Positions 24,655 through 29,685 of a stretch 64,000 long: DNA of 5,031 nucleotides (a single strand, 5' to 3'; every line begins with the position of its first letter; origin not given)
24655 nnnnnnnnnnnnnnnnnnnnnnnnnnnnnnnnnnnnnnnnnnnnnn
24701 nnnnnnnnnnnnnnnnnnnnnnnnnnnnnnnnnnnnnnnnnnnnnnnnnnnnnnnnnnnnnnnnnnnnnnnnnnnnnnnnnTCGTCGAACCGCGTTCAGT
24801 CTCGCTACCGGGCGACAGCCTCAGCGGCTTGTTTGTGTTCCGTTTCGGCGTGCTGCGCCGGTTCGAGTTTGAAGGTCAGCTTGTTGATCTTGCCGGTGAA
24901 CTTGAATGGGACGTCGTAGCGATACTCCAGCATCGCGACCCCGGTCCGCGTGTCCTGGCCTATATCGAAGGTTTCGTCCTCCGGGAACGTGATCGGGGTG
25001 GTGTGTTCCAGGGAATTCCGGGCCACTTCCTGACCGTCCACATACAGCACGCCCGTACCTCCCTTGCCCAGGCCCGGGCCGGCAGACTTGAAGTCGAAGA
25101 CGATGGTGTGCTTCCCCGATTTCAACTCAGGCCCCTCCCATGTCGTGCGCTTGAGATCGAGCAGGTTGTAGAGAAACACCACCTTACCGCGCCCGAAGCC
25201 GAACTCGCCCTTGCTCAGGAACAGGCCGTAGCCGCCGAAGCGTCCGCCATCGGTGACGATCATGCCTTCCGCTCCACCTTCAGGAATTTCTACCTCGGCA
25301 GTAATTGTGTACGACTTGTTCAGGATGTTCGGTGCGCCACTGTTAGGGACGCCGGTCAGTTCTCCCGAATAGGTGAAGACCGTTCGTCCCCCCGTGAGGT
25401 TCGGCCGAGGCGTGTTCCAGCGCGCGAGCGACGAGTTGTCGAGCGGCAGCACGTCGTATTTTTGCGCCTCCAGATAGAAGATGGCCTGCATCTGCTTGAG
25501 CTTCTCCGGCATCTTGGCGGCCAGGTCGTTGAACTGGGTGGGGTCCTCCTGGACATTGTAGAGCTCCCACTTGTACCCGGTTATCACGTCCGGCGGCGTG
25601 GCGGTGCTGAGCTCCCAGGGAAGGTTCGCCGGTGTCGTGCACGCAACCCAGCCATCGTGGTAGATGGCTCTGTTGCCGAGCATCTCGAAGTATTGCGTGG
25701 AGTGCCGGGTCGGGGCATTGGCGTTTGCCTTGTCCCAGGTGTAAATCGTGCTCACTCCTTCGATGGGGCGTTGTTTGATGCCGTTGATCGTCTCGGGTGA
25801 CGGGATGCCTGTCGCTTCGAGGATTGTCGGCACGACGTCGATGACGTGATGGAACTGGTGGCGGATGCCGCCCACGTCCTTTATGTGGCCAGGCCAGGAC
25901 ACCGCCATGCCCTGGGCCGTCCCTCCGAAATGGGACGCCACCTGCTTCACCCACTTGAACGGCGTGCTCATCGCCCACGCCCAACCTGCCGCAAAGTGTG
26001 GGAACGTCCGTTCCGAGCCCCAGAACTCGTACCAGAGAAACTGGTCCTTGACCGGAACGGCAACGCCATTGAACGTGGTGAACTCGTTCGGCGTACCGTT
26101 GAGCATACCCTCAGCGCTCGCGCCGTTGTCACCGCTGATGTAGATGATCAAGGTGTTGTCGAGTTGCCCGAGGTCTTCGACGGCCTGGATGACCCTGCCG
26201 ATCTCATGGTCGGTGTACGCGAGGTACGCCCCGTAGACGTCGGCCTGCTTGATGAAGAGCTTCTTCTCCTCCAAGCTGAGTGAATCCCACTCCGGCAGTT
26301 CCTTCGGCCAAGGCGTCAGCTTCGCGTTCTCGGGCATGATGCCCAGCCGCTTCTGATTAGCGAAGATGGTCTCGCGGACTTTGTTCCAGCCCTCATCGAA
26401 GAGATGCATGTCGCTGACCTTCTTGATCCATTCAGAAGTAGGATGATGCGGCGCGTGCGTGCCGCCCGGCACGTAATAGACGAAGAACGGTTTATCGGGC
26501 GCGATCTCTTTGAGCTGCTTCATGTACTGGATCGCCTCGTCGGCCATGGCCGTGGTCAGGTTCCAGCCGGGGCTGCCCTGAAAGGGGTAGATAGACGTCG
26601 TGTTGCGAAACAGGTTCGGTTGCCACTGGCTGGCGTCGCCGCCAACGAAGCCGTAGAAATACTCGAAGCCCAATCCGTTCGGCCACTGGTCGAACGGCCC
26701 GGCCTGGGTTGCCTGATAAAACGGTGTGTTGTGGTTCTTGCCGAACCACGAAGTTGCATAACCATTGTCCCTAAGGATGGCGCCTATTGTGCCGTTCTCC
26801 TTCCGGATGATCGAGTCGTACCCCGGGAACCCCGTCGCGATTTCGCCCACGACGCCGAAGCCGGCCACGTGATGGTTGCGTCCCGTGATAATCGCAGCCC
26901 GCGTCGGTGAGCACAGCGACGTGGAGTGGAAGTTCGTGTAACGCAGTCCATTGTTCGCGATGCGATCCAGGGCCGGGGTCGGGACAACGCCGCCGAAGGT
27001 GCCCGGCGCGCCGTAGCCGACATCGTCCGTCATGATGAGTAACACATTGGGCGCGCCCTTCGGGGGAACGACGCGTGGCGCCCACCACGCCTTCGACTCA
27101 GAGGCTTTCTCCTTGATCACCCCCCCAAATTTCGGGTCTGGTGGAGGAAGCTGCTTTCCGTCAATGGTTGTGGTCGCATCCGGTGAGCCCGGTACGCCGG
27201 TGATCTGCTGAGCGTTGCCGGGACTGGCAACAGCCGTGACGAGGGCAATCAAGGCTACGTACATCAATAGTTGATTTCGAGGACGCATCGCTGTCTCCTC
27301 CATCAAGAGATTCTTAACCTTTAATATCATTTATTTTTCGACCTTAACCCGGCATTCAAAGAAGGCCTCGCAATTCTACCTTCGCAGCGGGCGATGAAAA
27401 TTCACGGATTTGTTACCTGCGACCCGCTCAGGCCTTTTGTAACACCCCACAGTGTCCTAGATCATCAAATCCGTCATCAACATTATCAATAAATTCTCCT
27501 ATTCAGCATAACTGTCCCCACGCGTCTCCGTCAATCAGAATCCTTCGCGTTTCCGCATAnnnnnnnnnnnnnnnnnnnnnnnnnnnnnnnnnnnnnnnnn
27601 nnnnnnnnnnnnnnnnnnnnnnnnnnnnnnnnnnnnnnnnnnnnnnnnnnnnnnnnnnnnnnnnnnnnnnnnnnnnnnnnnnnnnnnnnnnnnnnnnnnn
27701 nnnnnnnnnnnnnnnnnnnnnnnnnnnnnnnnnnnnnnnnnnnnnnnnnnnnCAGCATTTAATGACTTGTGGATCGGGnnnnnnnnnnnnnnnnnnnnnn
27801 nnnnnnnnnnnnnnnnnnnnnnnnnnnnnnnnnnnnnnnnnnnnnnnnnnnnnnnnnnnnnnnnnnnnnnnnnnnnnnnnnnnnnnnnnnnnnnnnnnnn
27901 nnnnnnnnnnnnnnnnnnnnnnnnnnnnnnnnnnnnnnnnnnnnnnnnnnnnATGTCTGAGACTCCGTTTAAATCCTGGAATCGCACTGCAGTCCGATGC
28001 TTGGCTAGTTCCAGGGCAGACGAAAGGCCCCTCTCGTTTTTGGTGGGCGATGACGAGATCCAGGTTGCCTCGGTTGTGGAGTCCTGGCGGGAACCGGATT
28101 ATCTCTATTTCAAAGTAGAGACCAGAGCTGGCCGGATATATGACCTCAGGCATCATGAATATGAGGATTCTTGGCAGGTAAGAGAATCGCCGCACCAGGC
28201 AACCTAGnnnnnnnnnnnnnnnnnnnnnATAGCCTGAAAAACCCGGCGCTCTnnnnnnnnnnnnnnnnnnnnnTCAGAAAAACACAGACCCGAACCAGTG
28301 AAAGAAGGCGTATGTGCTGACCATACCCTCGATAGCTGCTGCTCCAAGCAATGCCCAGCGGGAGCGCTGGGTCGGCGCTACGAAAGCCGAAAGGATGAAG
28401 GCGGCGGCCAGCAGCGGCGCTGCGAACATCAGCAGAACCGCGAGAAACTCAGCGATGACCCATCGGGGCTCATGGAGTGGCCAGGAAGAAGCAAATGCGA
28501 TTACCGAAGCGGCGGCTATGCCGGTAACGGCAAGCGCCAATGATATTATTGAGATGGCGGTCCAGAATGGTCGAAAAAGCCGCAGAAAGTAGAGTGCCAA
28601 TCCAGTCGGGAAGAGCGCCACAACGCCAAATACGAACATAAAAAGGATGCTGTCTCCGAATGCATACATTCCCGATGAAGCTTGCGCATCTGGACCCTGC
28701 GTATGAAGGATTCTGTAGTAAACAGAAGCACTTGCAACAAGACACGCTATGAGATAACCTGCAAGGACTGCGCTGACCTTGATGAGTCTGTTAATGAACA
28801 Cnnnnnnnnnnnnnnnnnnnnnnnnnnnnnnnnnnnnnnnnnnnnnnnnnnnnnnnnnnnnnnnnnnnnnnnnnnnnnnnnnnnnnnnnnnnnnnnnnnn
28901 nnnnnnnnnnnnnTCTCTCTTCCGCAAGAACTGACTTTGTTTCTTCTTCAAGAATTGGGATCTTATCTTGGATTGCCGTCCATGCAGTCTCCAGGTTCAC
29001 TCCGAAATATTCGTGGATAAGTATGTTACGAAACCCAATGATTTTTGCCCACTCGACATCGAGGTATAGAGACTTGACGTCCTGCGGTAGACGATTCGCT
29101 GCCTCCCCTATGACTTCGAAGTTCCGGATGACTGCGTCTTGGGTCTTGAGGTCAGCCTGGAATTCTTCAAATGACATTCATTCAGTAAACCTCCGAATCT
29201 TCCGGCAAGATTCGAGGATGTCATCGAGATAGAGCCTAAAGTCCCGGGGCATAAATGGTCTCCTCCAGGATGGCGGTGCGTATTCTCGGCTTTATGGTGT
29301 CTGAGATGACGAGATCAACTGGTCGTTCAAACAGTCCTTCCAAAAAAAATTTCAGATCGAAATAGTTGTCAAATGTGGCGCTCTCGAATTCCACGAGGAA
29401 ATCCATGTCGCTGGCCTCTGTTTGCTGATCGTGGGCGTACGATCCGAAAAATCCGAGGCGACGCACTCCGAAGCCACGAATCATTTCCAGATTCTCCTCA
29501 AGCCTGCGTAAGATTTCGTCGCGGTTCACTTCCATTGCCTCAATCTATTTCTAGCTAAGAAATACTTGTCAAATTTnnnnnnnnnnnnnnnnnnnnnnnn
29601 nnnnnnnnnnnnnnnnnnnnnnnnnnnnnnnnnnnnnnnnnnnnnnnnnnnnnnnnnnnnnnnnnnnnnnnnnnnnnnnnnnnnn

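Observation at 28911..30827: Two tandem MntA/HepT modules, each with one partner inactivated, flanking a PilZ-like gene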

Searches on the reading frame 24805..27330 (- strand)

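Call 20: search_protein_families(library=pfam, proteins=[window:24805-27330:-], max_evalue=0.01)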
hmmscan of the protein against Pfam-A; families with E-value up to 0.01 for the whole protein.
window:24805-27330:- (841 aa): 3 families
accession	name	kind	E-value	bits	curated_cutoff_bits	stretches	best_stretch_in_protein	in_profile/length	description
PF00884.28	Sulfatase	-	1.1e-57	196.1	25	1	94-509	1-301/301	Sulfatase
PF16347.10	SGSH_C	-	2.4e-06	28.2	29.3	1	475-532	20-76/154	N-sulphoglucosamine sulphohydrolase, C-terminal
PF13385.13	Laminin_G_3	-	0.00051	20.7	27.6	1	668-795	13-126/151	Concanavalin A-like lectin/glucanases superfamily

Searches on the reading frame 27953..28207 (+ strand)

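Call 20: search_protein_families(library=pfam, proteins=[window:27953-28207:+], max_evalue=0.01)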
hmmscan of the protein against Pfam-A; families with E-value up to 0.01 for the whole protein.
window:27953-28207:+ (84 aa): 1 family
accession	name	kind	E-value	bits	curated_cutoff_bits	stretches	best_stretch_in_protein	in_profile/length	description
PF20114.4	DUF6504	-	0.0022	18.7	24.2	0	18-47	19-48/103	Domain of unknown function (DUF6504)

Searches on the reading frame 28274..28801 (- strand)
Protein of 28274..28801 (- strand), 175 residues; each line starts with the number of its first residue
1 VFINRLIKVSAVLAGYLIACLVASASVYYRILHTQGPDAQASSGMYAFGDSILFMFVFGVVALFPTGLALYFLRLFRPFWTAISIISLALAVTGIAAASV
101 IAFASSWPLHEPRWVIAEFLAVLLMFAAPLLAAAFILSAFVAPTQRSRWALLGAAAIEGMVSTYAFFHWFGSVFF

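Call 20: search_protein_families(library=pfam, proteins=[window:28274-28801:-], max_evalue=0.01)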
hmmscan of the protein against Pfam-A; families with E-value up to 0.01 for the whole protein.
window:28274-28801:- (175 aa): 0 families

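Call 33: list_cluster_members(proteins=[window:28914-29177:-, window:29239-29535:-, window:30212-30550:-, window:30212-30556:-, window:30537-30752:-, window:30537-30737:-, window:30682-30828:-, P0001, window:28274-28801:-, window:31245-32762:-])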
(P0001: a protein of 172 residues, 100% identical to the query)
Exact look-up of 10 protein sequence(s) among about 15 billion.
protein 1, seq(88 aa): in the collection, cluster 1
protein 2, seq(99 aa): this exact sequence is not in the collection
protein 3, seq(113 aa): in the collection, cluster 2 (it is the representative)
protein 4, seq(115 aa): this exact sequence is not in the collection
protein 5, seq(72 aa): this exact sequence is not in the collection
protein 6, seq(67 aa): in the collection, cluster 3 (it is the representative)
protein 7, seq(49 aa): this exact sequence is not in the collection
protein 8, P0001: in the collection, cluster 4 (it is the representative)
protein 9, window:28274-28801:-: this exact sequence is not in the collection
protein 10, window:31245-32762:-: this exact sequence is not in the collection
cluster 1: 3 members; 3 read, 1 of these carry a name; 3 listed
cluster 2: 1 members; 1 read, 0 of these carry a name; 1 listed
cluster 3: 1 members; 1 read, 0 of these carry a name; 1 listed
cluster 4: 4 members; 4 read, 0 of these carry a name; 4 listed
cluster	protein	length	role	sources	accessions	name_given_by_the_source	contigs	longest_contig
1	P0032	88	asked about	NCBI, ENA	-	-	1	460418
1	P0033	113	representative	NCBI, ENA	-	-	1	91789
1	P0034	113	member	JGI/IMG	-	uncharacterized protein with HEPN domain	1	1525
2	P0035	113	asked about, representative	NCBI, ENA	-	-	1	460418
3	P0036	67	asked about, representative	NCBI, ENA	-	-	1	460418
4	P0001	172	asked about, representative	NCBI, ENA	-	-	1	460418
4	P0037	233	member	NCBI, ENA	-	-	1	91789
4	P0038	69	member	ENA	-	-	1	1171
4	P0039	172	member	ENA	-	-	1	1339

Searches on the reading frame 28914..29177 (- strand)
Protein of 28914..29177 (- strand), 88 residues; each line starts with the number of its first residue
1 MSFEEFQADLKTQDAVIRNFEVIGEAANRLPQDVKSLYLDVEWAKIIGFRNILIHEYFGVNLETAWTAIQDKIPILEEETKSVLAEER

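Call 36: find_encoding_contigs(protein=P0033, flank=10000, max_places=4)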
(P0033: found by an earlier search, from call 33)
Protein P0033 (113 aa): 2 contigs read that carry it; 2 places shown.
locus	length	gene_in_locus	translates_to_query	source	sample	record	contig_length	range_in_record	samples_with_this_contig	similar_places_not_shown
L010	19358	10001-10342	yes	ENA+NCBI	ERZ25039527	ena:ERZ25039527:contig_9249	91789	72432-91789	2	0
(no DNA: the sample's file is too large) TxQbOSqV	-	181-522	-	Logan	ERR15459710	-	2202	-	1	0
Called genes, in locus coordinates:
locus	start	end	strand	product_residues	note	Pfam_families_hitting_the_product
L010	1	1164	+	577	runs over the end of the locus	PF05496:RuvB_N (weak), PF07724:AAA_2 (faint), PF13177:DNA_pol3_delta2, PF13401:AAA_22 (weak), PF00004:AAA, PF07728:AAA_5 (weak), PF22608:DNAX_ATPase_lid, PF12169:DNA_pol3_gamma3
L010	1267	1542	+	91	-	-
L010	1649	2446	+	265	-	PF09990:DUF2231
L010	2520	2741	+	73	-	-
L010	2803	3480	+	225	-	PF01040:UbiA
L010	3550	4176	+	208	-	PF05148:Methyltransf_8 (weak), PF01209:Ubie_methyltran, PF13489:Methyltransf_23, PF13847:Methyltransf_31, PF08241:Methyltransf_11, PF08242:Methyltransf_12, PF13649:Methyltransf_25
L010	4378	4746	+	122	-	-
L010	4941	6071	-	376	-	-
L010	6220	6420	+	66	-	-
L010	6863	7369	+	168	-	-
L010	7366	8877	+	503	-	PF01145:Band_7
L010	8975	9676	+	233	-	-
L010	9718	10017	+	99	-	PF01909:NTP_transf_2, PF18765:Polbeta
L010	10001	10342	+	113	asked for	PF01934:HepT-like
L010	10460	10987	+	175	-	-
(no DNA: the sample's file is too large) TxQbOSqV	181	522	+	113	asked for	PF01934:HepT-like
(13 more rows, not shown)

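Call 68: search_protein_families(library=pfam, proteins=[window:28914-29177:-], max_evalue=0.1)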
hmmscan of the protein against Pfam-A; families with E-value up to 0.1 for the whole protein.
seq(88 aa): 1 family
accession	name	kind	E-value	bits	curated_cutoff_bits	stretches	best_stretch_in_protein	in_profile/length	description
PF01934.22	HepT-like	-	1.6e-27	96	23.5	1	1-82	15-119/120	Ribonuclease HepT-like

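Call 74: find_related_loci(query=P0034, collection=metagenome_contigs, flank=3000)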
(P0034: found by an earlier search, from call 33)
Query P0034 (113 aa) in metagenome_contigs; peptide patterns used: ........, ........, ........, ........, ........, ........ (x = any residue, [..] = any of these).
600 stretches matched a pattern (row limit reached: there are more); 560 encode a relative of the query (tblastn E <= 1e-3); the best 80 are kept; 80 distinct loci.
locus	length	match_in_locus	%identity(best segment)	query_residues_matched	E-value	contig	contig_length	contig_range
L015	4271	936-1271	81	1-112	8e-62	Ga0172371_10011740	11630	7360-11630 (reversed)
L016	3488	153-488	79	1-112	3e-57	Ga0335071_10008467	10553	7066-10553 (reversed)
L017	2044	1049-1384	74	1-112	1e-57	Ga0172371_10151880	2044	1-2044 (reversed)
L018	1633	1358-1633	76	1-92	3e-48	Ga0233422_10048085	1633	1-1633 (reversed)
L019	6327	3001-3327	53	1-109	4e-40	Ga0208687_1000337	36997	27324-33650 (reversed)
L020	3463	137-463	53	1-109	4e-40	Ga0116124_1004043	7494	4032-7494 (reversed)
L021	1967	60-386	52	1-109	1e-39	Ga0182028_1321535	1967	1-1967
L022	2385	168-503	52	1-112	2e-39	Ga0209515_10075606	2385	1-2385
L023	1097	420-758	51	1-113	4e-40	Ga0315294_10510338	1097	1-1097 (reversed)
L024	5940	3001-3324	51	1-108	2e-38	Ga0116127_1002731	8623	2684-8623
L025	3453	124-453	50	1-110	6e-38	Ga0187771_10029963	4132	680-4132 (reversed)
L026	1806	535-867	50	3-113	2e-37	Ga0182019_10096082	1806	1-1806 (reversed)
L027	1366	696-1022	51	1-109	2e-37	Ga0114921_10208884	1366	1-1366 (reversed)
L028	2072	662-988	54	1-109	1e-36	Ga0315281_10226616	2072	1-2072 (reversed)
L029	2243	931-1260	55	1-110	3e-36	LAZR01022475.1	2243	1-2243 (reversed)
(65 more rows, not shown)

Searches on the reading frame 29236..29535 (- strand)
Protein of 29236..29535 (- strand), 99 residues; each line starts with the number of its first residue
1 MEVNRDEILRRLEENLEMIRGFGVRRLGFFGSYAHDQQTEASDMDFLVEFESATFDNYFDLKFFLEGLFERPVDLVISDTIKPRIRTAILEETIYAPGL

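Call 5: search_protein_families(library=pfam, proteins=[window:29236-29535:-], max_evalue=1)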
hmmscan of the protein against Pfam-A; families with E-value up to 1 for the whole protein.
window:29236-29535:- (99 aa): 4 families
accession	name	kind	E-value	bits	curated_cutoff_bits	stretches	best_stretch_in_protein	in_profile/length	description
PF01909.29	NTP_transf_2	-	1.3e-12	48.4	21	1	13-95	9-92/93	Nucleotidyltransferase domain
PF18765.7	Polbeta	-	2.8e-10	40.7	26.9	1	29-92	18-83/93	Polymerase beta, Nucleotidyltransferase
PF22600.2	MTPAP-like_central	-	0.0027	18.3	27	1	4-64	21-79/139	Poly(A) RNA polymerase, mitochondrial-like, central palm domain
PF21444.2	CofB_pilin_dom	-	0.012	15.7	27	1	22-68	121-167/234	CofB, pilin domain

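Call 52: search_solved_structures(query=window:29239-29535:-, max_evalue=0.001, show_alignments=2)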
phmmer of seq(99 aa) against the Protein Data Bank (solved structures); distinct sequences matched with E-value up to 0.001: 1.
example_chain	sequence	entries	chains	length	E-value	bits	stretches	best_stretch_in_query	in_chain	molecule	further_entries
1wot_A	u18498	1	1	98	1.5e-09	41.3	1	9-94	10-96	PUTATIVE MINIMAL NUCLEOTIDYLTRANSFERASE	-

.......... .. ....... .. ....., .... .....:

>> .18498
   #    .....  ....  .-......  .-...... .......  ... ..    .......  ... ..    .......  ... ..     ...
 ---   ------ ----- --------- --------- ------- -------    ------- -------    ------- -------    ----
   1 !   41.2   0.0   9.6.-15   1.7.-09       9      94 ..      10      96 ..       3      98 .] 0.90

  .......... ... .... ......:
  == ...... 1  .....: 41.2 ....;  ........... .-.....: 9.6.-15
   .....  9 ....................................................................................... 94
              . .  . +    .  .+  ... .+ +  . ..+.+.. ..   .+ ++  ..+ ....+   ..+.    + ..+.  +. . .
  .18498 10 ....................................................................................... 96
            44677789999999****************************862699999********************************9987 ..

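Call 67: search_protein_families(library=ncbifam, proteins=[window:29236-29535:-], max_evalue=0.01)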
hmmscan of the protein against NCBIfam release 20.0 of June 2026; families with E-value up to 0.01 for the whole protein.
window:29236-29535:- (99 aa): 1 family
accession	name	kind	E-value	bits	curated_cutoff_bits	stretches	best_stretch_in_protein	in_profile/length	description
NF047752.1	MntA_antitoxin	equivalog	1.7e-11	44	60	1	27-93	10-77/106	type VII toxin-antitoxin system MntA family adenylyltransferase antitoxin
